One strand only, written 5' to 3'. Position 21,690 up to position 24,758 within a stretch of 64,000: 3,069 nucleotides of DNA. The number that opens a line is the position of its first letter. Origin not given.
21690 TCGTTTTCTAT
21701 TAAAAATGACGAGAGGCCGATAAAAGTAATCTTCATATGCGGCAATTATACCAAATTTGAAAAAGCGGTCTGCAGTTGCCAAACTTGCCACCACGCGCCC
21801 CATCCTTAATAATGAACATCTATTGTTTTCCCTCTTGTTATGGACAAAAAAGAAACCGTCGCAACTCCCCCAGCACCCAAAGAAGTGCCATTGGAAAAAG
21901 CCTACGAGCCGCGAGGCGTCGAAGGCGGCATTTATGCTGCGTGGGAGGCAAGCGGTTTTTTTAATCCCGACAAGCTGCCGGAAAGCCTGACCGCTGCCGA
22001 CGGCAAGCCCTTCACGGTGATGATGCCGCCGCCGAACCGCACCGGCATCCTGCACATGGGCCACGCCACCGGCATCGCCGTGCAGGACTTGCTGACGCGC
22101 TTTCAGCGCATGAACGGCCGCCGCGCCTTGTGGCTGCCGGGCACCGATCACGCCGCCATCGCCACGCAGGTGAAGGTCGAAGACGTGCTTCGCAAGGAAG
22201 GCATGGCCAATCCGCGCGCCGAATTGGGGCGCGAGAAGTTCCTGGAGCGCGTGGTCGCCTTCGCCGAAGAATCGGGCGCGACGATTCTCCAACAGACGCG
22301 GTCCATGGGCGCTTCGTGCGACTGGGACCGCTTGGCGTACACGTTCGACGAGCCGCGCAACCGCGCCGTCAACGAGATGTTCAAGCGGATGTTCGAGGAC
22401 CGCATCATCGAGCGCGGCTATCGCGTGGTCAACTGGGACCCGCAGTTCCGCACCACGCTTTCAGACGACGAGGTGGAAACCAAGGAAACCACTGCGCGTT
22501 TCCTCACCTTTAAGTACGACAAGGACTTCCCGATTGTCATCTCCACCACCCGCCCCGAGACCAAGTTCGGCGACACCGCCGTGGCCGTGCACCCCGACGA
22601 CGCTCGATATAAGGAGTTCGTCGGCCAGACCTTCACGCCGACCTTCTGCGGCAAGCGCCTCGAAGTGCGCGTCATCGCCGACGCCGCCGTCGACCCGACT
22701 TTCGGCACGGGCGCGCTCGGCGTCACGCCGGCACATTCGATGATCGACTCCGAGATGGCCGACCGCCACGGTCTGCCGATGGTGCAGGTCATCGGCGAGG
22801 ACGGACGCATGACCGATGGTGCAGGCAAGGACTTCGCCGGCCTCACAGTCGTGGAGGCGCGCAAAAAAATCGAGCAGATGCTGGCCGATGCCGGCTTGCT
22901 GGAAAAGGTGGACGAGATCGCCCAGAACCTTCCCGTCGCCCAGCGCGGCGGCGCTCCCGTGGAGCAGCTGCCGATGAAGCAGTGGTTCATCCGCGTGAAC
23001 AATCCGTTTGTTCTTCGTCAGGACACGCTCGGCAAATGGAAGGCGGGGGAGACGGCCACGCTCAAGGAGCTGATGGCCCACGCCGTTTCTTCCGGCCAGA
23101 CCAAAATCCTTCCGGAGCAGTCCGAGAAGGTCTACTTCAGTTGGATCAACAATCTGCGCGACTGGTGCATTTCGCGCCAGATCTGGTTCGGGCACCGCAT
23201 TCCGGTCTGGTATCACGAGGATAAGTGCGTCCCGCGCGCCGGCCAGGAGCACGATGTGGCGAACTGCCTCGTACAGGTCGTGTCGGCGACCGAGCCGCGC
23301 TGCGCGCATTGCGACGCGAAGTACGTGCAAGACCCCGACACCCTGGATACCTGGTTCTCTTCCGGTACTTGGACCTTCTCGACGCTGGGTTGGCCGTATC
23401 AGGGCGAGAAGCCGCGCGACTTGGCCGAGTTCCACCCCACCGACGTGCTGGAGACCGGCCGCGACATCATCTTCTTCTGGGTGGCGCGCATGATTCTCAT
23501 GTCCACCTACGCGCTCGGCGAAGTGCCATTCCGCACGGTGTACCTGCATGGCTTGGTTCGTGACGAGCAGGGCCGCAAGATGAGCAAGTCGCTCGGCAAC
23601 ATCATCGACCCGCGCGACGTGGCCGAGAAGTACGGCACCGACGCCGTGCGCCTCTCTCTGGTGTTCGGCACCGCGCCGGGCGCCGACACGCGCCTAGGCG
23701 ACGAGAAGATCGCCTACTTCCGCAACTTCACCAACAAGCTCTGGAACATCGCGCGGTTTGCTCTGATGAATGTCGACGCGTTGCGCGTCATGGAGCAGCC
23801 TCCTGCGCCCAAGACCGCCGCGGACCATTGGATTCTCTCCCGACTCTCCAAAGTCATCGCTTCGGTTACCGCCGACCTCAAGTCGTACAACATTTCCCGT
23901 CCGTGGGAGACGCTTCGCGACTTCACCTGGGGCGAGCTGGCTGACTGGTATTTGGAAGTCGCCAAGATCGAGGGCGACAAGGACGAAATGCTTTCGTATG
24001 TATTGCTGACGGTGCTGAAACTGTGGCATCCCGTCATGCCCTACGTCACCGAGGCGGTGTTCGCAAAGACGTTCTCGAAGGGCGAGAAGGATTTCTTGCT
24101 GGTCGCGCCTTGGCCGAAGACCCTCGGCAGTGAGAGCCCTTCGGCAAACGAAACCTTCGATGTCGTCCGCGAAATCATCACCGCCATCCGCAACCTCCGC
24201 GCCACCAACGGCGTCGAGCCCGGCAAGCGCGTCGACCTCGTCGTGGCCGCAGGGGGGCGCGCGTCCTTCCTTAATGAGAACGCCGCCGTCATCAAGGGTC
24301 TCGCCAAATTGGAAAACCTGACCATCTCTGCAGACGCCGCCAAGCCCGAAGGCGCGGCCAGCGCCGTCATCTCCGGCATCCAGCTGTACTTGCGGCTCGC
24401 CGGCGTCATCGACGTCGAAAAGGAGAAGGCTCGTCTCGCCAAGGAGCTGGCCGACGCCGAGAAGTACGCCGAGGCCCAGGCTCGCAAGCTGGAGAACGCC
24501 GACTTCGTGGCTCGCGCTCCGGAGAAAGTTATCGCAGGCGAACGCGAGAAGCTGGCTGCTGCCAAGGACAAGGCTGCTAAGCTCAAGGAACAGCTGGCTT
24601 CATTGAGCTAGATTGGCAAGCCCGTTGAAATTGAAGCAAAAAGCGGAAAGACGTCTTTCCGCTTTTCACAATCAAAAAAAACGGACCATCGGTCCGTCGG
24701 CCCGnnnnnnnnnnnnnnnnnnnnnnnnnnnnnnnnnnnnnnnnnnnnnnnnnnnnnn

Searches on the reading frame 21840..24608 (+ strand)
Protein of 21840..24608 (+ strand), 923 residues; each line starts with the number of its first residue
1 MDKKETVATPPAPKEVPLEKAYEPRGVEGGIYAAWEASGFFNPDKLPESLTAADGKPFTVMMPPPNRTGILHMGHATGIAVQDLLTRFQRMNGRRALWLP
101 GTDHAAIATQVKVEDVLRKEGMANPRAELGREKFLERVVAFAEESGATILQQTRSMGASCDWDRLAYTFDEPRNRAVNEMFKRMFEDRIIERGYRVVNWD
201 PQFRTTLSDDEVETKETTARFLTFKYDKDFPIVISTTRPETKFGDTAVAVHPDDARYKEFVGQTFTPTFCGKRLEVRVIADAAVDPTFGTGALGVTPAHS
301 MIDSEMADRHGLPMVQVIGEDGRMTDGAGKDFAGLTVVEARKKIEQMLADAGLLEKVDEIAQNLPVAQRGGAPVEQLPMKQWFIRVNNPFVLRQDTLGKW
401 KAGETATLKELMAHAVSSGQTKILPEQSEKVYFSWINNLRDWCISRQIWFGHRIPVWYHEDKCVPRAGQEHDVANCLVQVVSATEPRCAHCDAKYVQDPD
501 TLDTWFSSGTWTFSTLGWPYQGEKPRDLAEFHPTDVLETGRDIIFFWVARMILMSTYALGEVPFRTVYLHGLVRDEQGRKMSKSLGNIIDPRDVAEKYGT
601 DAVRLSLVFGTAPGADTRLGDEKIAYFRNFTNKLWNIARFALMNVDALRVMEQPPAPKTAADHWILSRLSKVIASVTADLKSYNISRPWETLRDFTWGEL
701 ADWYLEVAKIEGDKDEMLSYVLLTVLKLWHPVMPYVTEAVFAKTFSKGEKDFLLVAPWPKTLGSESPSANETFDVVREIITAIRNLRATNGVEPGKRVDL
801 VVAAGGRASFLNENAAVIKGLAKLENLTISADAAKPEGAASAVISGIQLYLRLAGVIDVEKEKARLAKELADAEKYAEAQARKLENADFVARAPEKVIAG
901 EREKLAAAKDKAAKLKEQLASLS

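Call 33: find_encoding_contigs(protein=window:21840-24608:+, flank=10000, max_places=1)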
Protein window:21840-24608:+ (923 aa): no gene with exactly this product is on record in the collection.

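Call 36: search_protein_families(library=pfam, proteins=[window:21840-24608:+], max_evalue=0.0001)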
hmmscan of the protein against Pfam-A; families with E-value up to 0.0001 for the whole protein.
window:21840-24608:+ (923 aa): 5 families
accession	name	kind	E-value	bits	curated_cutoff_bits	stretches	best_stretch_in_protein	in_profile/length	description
PF00133.28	tRNA-synt_1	-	3.4e-119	398.7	22.7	1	31-618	2-412/414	tRNA synthetases class I (I, L, M and V)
PF08264.19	Anticodon_1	-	1.9e-31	109.4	25.1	1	662-800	1-146/148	Anticodon-binding domain of tRNA ligase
PF10458.14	Val_tRNA-synt_C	-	4.2e-16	59.4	25.9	1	858-922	1-65/66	Valyl tRNA synthetase tRNA binding arm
PF09334.17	tRNA-synt_1g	-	1e-15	57.8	20.1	0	540-625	289-372/391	tRNA synthetases class I (M)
PF01406.26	tRNA-synt_1e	-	5.1e-05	23.2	27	0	535-608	209-281/301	tRNA synthetases class I (C) catalytic domain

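Call 58: find_homologous_proteins(query=window:21840-24608:+, max_evalue=1e-50)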
Query window:21840-24608:+ (923 aa): 8000 proteins with E <= 1e-50 among 8000 candidates; the best 120 are listed.
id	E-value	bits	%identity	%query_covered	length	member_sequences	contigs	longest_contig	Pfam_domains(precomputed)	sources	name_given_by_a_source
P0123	0.0e+0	2120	100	100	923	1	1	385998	PF09334.18,PF08264.20,PF00133.29,PF10458.15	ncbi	-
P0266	0.0e+0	1408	67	100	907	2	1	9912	PF09334.18,PF08264.20,PF00133.29,PF10458.15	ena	-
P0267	0.0e+0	1394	68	100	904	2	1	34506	PF09334.18,PF08264.20,PF00133.29,PF10458.15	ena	-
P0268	0.0e+0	1390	68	98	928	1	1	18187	PF09334.18,PF08264.20,PF00133.29,PF10458.15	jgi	jgi:valyl-tRNA synthetase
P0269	0.0e+0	1336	67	98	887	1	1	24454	PF09334.18,PF08264.20,PF00133.29,PF10458.15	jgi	-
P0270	0.0e+0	1331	68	98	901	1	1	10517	PF09334.18,PF08264.20,PF00133.29,PF10458.15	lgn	-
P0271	0.0e+0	1306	65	98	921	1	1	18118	PF09334.18,PF08264.20,PF00133.29,PF10458.15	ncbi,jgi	ncbi:MAG: valyl-tRNA synthetase, valyl-tRNA synthetase [Candidatus Parcubacteria bacterium]|jgi:valy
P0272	0.0e+0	1270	63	99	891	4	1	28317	PF09334.18,PF08264.20,PF00133.29,PF10458.15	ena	-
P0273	0.0e+0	1269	63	99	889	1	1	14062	PF09334.18,PF08264.20,PF00133.29,PF10458.15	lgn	-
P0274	0.0e+0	1258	62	99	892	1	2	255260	PF09334.18,PF08264.20,PF00133.29,PF10458.15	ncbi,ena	-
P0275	0.0e+0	1257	62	99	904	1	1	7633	PF09334.18,PF08264.20,PF00133.29,PF10458.15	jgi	jgi:valyl-tRNA synthetase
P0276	0.0e+0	1254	61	98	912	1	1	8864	PF09334.18,PF08264.20,PF00133.29,PF10458.15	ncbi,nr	ncbi:MAG TPA: valine--tRNA ligase [Candidatus Methylomirabilis sp.]|nr:valine--tRNA ligase [Candidat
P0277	0.0e+0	1243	64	98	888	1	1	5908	PF09334.18,PF08264.20,PF00133.29,PF10458.15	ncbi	-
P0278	0.0e+0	1237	62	98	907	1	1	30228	PF09334.18,PF08264.20,PF00133.29,PF10458.15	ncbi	-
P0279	0.0e+0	1237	69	83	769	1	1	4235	PF09334.18,PF08264.20,PF13603.13,PF00133.29,PF10458.15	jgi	-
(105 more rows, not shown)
